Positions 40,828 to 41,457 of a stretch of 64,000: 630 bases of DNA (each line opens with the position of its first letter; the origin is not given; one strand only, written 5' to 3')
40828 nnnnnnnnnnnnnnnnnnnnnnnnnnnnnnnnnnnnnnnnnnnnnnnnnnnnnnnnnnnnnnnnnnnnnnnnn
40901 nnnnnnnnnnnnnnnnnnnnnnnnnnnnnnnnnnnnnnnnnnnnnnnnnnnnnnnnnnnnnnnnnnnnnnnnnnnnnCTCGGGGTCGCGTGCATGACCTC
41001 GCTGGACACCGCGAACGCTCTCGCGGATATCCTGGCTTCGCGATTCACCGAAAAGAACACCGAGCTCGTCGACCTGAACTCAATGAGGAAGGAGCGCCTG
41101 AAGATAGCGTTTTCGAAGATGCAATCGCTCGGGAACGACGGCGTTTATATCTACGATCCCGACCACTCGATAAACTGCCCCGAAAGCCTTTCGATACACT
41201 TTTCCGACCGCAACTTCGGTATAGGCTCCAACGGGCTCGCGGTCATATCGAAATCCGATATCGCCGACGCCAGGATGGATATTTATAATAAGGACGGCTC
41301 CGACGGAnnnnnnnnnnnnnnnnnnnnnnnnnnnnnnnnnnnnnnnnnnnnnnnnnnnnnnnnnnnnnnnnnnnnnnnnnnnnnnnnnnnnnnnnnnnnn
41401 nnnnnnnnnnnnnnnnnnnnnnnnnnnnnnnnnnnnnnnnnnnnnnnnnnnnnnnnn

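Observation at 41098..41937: CarB fused to a DapF-like domain in which both catalytic cysteines are serine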

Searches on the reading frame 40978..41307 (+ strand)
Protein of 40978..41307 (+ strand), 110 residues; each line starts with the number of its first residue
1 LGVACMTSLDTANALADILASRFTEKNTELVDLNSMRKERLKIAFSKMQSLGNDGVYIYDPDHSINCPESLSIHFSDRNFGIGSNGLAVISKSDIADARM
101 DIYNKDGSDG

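Call 61: find_related_loci(query=A2, collection=metagenome_contigs, flank=8000)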
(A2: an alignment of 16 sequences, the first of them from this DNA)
Query A2 (110 aa) in metagenome_contigs; peptide patterns used: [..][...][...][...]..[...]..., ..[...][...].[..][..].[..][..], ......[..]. (x = any residue, [..] = any of these).
600 stretches matched a pattern (row limit reached: there are more); 450 encode a relative of the query (tblastn E <= 1e-3); the best 80 are kept; 80 distinct loci.
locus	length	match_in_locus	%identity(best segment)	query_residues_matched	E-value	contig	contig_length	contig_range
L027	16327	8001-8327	56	1-109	3e-41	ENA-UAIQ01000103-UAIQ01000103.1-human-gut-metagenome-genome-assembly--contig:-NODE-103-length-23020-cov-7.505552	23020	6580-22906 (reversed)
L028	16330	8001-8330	56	1-110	8e-40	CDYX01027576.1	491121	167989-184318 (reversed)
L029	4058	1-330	56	1-110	9e-40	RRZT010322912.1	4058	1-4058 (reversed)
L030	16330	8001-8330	59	1-110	2e-38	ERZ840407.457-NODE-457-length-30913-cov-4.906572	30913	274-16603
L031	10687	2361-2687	52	1-109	1e-38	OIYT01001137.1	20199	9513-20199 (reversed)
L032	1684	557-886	55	1-110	1e-38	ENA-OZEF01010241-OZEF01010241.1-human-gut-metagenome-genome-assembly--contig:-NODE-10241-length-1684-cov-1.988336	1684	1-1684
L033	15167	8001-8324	53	3-110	4e-38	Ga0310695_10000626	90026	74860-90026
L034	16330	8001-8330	54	1-110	3e-38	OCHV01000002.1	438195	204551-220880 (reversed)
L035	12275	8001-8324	51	3-110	1e-37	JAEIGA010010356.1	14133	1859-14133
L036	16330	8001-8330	54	1-110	7e-38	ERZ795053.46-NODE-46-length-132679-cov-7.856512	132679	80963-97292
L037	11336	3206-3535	52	1-110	3e-37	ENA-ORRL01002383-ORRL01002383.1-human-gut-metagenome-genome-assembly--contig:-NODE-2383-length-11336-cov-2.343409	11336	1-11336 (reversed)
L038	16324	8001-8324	55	3-110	7e-37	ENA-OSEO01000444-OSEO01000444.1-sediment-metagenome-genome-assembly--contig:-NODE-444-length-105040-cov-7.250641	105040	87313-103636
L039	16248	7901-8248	52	1-110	5e-37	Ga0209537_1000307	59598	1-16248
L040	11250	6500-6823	51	3-110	1e-36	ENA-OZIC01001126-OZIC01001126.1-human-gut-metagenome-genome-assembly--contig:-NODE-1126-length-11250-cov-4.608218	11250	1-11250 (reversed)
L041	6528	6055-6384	53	1-110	1e-36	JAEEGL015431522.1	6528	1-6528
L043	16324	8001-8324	51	3-110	2e-36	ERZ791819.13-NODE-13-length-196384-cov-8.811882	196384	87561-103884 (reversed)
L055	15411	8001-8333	51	2-110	4e-34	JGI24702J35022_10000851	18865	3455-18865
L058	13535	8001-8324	48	3-110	5e-32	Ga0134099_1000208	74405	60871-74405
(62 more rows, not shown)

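Call 65: search_protein_families(library=ncbifam, proteins=[L043:38-964:+, L043:1038-2798:+, L043:3123-3716:+, L043:8966-10585:+, L043:10632-11819:+, L039:349-1743:+, L039:1840-3156:+, L039:3187-3765:+, L039:8896-10491:+, L039:10595-11779:+], max_evalue=1e-10)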
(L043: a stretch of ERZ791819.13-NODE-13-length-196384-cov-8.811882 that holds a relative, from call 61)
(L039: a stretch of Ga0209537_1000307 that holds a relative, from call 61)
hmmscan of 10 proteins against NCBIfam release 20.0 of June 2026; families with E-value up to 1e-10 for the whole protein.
L043:38-964:+ (309 aa): 0 families

L043:1038-2798:+ (587 aa): 5 families
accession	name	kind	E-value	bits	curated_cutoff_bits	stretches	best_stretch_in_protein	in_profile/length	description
TIGR00836.1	amt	subfamily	1.4e-125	419.4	343.3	1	32-422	3-403/406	ammonium transporter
TIGR03644.1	marine_trans_1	hypoth_equivalog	2.9e-106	355.6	514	1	31-429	5-404/404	probable ammonium transporter, marine subtype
NF007947.0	PRK10666.1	equivalog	7.9e-52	176.6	657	1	32-422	33-423/428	ammonium transporter AmtB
NF008111.0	PRK10858.1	equivalog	1.5e-29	102.7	202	1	473-581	2-110/112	nitrogen regulatory protein P-II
NF007946.0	PRK10665.1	equivalog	2.3e-28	99.2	181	1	475-580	4-109/112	P-II family nitrogen regulator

L043:3123-3716:+ (198 aa): 0 families

L043:8966-10585:+ (540 aa): 3 families
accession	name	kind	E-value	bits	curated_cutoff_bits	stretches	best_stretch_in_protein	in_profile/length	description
NF003792.0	PRK05380.1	equivalog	2e-255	848.6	308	1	9-539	2-528/534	CTP synthase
TIGR00337.1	PyrG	equivalog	1.9e-247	822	462.75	1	9-536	2-526/526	glutamine hydrolyzing CTP synthase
NF004836.1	PRK06186.1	equivalog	1.1e-44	152.3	260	1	301-537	2-227/228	CTP synthase C-terminal region-related (seleno)protein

L043:10632-11819:+ (396 aa): 52 families (the best 25 are shown)
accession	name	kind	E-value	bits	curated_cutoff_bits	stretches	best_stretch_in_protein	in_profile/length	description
TIGR03542.1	DAPAT_plant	equivalog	4.7e-154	513.1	364.7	1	1-389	1-400/402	LL-diaminopimelate aminotransferase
NF006756.0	PRK09276.1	subfamily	5.9e-68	229.6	507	1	10-390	10-385/387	LL-diaminopimelate aminotransferase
TIGR03540.1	DapC_direct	equivalog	2.6e-67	227.4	593.25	1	11-389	9-382/383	LL-diaminopimelate aminotransferase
NF005977.0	PRK08068.1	subfamily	2.3e-54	185.1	494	1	11-390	12-386/391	transaminase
NF005815.0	PRK07681.1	equivalog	4.3e-49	167.6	545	1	14-390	15-385/399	LL-diaminopimelate aminotransferase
NF041364.1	GntC_guanitoxin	equivalog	1.8e-48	165.3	415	1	37-389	2-355/356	guanitoxin biosynthesis PLP-dependent (S)-gamma-hydroxy-L-arginine cyclodehydratase GntC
NF006604.0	PRK09148.1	equivalog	4.8e-45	154.3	648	1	11-393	11-391/406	LL-diaminopimelate aminotransferase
NF006229.0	PRK08361.1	equivalog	3e-43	148.3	624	1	29-393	29-390/391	aspartate aminotransferase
NF004611.0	PRK05942.1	equivalog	3.8e-41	141.4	628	1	11-389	15-388/394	aspartate aminotransferase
NF006033.0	PRK08175.1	equivalog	1.9e-39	135.8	647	1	11-391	16-394/407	alanine transaminase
NF005613.0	PRK07366.1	equivalog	4.9e-37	127.9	486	1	9-392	9-389/391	LL-diaminopimelate aminotransferase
NF006387.0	PRK08636.1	equivalog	4.1e-35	121.6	675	1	10-394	12-401/403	LL-diaminopimelate aminotransferase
NF041091.1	asp_aminotase_Arch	equivalog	2.4e-34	118.8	550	1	32-391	26-375/376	aspartate aminotransferase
NF004975.0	PRK06348.1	equivalog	8.9e-34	117.1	549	1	32-390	28-382/384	pyridoxal phosphate-dependent aminotransferase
NF004937.0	PRK06290.1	equivalog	2.4e-33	115.4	585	1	10-344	21-350/410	LL-diaminopimelate aminotransferase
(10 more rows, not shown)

L039:349-1743:+ (465 aa): 6 families
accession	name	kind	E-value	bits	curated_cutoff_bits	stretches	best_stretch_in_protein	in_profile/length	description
NF002223.0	PRK01117.1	equivalog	4.7e-146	487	402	1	46-462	5-421/430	adenylosuccinate synthase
TIGR00184.1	purA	equivalog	2.9e-127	425.1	395.55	1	47-464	2-419/425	adenylosuccinate synthase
NF010355.0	PRK13783.1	equivalog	1.7e-103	346.9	445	1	45-464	3-403/404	adenylosuccinate synthase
NF010357.0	PRK13785.1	equivalog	5e-91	305.6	700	1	43-463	1-448/455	adenylosuccinate synthase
NF003295.0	PRK04293.1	equivalog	1.8e-52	178.4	368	2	237-377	147-285/337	adenylosuccinate synthetase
NF038379.2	amino_Aden_PurZ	exception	8.4e-25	87.6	300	1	45-356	2-284/293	succino-amino-deoxyadenylate synthase PurZ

L039:1840-3156:+ (439 aa): 4 families
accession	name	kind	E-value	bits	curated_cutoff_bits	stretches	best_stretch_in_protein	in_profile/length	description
TIGR00653.1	GlnA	equivalog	3.4e-125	418.3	429.15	2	139-422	159-449/462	type I glutamate--ammonia ligase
TIGR03105.1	gln_synth_III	equivalog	1.3e-88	297.4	469.6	1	10-422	3-422/435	type III glutamate--ammonia ligase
NF007006.0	PRK09469.1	equivalog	4e-77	259.8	845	2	151-419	177-452/469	glutamate--ammonia ligase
NF045547.1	GGputSyn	equivalog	3.5e-72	243.5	650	1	6-425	3-434/438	gamma-glutamylputrescine synthetase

L039:3187-3765:+ (193 aa): 0 families

L039:8896-10491:+ (532 aa): 3 families
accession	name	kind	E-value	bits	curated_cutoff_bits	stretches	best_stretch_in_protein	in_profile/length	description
NF003792.0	PRK05380.1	equivalog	3.2e-258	857.8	308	1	1-531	2-529/534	CTP synthase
TIGR00337.1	PyrG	equivalog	1.1e-249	829.4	462.75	1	1-527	2-526/526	glutamine hydrolyzing CTP synthase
NF004836.1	PRK06186.1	equivalog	3e-46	157.4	260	1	293-528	3-227/228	CTP synthase C-terminal region-related (seleno)protein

L039:10595-11779:+ (395 aa): 55 families (the best 25 are shown)
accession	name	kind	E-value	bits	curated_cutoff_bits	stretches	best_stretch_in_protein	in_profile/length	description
TIGR03542.1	DAPAT_plant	equivalog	1.7e-162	540.9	364.7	1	6-394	1-399/402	LL-diaminopimelate aminotransferase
NF006756.0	PRK09276.1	subfamily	1.7e-67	228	507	1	16-394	11-383/387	LL-diaminopimelate aminotransferase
TIGR03540.1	DapC_direct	equivalog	1.3e-66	225.1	593.25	1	18-394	11-381/383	LL-diaminopimelate aminotransferase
NF005977.0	PRK08068.1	subfamily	3e-53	181.5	494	1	17-394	13-384/391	transaminase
NF041364.1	GntC_guanitoxin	equivalog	1.8e-50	171.9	415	1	42-394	2-354/356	guanitoxin biosynthesis PLP-dependent (S)-gamma-hydroxy-L-arginine cyclodehydratase GntC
NF005815.0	PRK07681.1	equivalog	7e-48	163.6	545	1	14-394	10-383/399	LL-diaminopimelate aminotransferase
NF004611.0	PRK05942.1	equivalog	4.6e-44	151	628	1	16-394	15-387/394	aspartate aminotransferase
NF006604.0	PRK09148.1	equivalog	3e-42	145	648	1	26-392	17-384/406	LL-diaminopimelate aminotransferase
NF006229.0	PRK08361.1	equivalog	7.4e-42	143.7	624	1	38-394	33-385/391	aspartate aminotransferase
NF041091.1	asp_aminotase_Arch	equivalog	1.9e-38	132.3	550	1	32-394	21-372/376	aspartate aminotransferase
NF006033.0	PRK08175.1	equivalog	2.7e-38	132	647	1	34-394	32-391/407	alanine transaminase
NF005613.0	PRK07366.1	equivalog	6.1e-37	127.5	486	1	32-393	24-384/391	LL-diaminopimelate aminotransferase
NF004975.0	PRK06348.1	equivalog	7.7e-36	123.9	549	1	35-394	26-380/384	pyridoxal phosphate-dependent aminotransferase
NF006387.0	PRK08636.1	equivalog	1.1e-34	120.2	675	1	18-393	15-394/403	LL-diaminopimelate aminotransferase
NF004937.0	PRK06290.1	equivalog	5.8e-33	114.2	585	1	10-351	16-351/410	LL-diaminopimelate aminotransferase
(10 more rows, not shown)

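Call 68: search_protein_families(library=ncbifam, proteins=[L033:2745-3740:+, L033:1733-2473:+, L033:140-1516:+, L030:2888-3847:+, L030:1549-2931:+, L058:2135-3190:+, L058:338-1507:+, L027:2829-3839:+, L055:3617-4099:+, L038:2121-3674:+], max_evalue=1e-15)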
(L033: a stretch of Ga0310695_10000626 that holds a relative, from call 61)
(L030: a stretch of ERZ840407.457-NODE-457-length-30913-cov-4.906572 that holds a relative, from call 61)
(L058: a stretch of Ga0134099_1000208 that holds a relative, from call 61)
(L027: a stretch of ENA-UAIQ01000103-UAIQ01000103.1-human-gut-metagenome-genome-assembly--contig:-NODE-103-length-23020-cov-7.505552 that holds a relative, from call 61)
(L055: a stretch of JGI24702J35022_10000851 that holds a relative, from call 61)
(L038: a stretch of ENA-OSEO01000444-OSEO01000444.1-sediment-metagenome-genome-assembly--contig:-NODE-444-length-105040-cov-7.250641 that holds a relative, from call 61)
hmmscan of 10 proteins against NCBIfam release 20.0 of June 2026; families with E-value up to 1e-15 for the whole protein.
L033:2745-3740:+ (332 aa): 16 families
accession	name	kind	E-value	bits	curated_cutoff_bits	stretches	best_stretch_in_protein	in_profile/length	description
NF003286.0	PRK04284.1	subfamily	7e-147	488.8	515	1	2-330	3-332/332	ornithine carbamoyltransferase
NF009213.0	PRK12562.1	subfamily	2.2e-125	418.5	559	1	3-329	4-333/334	ornithine carbamoyltransferase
TIGR00658.1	orni_carb_tr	equivalog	2.4e-123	411.2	280.85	1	6-328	1-303/304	ornithine carbamoyltransferase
NF002470.0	PRK01713.1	equivalog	5.9e-122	407.3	545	1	2-327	4-332/334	ornithine carbamoyltransferase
NF001986.0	PRK00779.1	subfamily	2.3e-100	335.7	306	1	3-328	3-304/307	ornithine carbamoyltransferase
TIGR04384.1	putr_carbamoyl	exception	1.3e-79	267.7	500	1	7-326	1-305/330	putrescine carbamoyltransferase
NF011380.0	PRK14805.1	equivalog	1.3e-71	241.1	421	1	7-328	3-300/302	ornithine carbamoyltransferase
NF002032.1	PRK00856.1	equivalog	4.1e-38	131.3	263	1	7-325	2-294/297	aspartate carbamoyltransferase catalytic subunit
NF003384.0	PRK04523.1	equivalog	1.6e-37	129.4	288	1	6-327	4-332/336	N-acetylornithine carbamoyltransferase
TIGR00670.1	asp_carb_tr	equivalog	2.2e-36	125.5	236.95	1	6-275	1-267/304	aspartate carbamoyltransferase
NF011379.0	PRK14804.1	equivalog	2e-31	109.3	373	1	12-324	13-305/311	ornithine carbamoyltransferase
NF005538.0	PRK07200.1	equivalog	2.4e-22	79.5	453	1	3-324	19-372/396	knotted carbamoyltransferase YgeW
NF006046.0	PRK08192.1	equivalog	2.9e-20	72.8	512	1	2-273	3-276/339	aspartate carbamoyltransferase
NF008853.0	PRK11891.1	equivalog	6.4e-20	71.2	560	1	40-273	123-357/430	aspartate carbamoyltransferase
TIGR03316.1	ygeW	equivalog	6.5e-20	71.4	500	1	5-324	18-369/391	knotted carbamoyltransferase YgeW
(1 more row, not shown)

L033:1733-2473:+ (247 aa): 2 families
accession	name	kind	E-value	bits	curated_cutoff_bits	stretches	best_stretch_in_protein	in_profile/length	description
NF000648.1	PRK00026.1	equivalog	3e-85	284.9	220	1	1-223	1-221/221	tRNA (guanosine(37)-N1)-methyltransferase TrmD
TIGR00088.1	trmD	equivalog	1.5e-81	273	195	1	1-228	1-226/233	tRNA (guanosine(37)-N1)-methyltransferase TrmD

L033:140-1516:+ (459 aa): 0 families

L030:2888-3847:+ (320 aa): 9 families
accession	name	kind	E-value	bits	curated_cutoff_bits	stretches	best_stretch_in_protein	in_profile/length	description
NF001986.0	PRK00779.1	subfamily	7.2e-45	153.4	306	1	205-319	190-304/307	ornithine carbamoyltransferase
TIGR00658.1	orni_carb_tr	equivalog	4.6e-42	144.2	280.85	1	213-319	197-303/304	ornithine carbamoyltransferase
NF011380.0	PRK14805.1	equivalog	2.3e-31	109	421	1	212-320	195-301/302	ornithine carbamoyltransferase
TIGR04384.1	putr_carbamoyl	exception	8.9e-31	107.2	500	1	209-318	194-306/330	putrescine carbamoyltransferase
NF003286.0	PRK04284.1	subfamily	1.5e-23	83.4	515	1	207-320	199-331/332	ornithine carbamoyltransferase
NF009213.0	PRK12562.1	subfamily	1.6e-22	80.4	559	1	214-289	207-284/334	ornithine carbamoyltransferase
NF011379.0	PRK14804.1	equivalog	9.6e-20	70.9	373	1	212-319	198-309/311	ornithine carbamoyltransferase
NF003384.0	PRK04523.1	equivalog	1.5e-17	63.6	288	1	213-318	225-332/336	N-acetylornithine carbamoyltransferase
NF002470.0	PRK01713.1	equivalog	3.2e-16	59.7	545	0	213-286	205-281/334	ornithine carbamoyltransferase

L030:1549-2931:+ (461 aa): 0 families

L058:2135-3190:+ (352 aa): 0 families

L058:338-1507:+ (390 aa): 0 families

L027:2829-3839:+ (337 aa): 15 families
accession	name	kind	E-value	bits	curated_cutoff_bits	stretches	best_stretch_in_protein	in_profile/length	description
NF003286.0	PRK04284.1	subfamily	7.8e-151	501.8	515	1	11-337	1-330/332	ornithine carbamoyltransferase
TIGR00658.1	orni_carb_tr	equivalog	1.6e-126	421.6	280.85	1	17-337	1-303/304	ornithine carbamoyltransferase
NF009213.0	PRK12562.1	subfamily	4.1e-125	417.6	559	1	11-337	1-332/334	ornithine carbamoyltransferase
NF002470.0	PRK01713.1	equivalog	1.1e-123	413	545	1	12-337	3-333/334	ornithine carbamoyltransferase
NF001986.0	PRK00779.1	subfamily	3.2e-102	341.8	306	1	14-336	3-303/307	ornithine carbamoyltransferase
TIGR04384.1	putr_carbamoyl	exception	5.9e-81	272.1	500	1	18-335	1-305/330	putrescine carbamoyltransferase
NF011380.0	PRK14805.1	equivalog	5.5e-78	262.1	421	1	18-335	3-298/302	ornithine carbamoyltransferase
NF011379.0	PRK14804.1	equivalog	3.3e-38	131.6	373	1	21-334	11-306/311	ornithine carbamoyltransferase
NF003384.0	PRK04523.1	equivalog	3.5e-38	131.5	288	1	17-335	4-331/336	N-acetylornithine carbamoyltransferase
TIGR00670.1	asp_carb_tr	equivalog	9.6e-37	126.7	236.95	1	17-286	1-269/304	aspartate carbamoyltransferase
NF002032.1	PRK00856.1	equivalog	3.9e-36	124.8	263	1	18-285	2-262/297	aspartate carbamoyltransferase catalytic subunit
NF005538.0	PRK07200.1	equivalog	1e-25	90.6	453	1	12-243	17-274/396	knotted carbamoyltransferase YgeW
NF006046.0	PRK08192.1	equivalog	8.4e-24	84.4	512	1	11-283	1-277/339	aspartate carbamoyltransferase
TIGR03316.1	ygeW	equivalog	2.1e-22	79.6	500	1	13-244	15-272/391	knotted carbamoyltransferase YgeW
NF008853.0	PRK11891.1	equivalog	4.7e-22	78.2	560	1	21-283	93-358/430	aspartate carbamoyltransferase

L055:3617-4099:+ (161 aa): 0 families

L038:2121-3674:+ (518 aa): 4 families
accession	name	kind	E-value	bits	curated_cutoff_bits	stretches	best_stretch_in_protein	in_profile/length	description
TIGR01134.1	purF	equivalog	8.8e-150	499.8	350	1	59-504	1-432/432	amidophosphoribosyltransferase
TIGR01135.1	glmS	equivalog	4.3e-35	121.3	418.05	1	59-262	1-199/607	glutamine--fructose-6-phosphate transaminase (isomerizing)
NF001484.0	PRK00331.1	subfamily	6e-34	117.4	381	1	59-264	2-202/601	isomerizing glutamine--fructose-6-phosphate transaminase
TIGR01536.1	asn_synth_AEB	equivalog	8e-20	71.3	267.1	1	59-264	1-170/517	asparagine synthase (glutamine-hydrolyzing)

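Call 72: search_protein_families(library=pfam, proteins=[L043:3123-3716:+], max_evalue=0.001)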
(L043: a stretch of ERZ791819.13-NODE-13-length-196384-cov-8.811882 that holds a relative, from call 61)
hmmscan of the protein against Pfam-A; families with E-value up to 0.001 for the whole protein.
L043:3123-3716:+ (198 aa): 2 families
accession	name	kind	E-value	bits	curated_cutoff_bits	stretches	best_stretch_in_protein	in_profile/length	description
PF03861.19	ANTAR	-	2.1e-15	56.6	27.3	1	140-193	1-54/54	ANTAR domain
PF00072.30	Response_reg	-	1.6e-10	41.6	30.2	1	20-119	8-107/111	Response regulator receiver domain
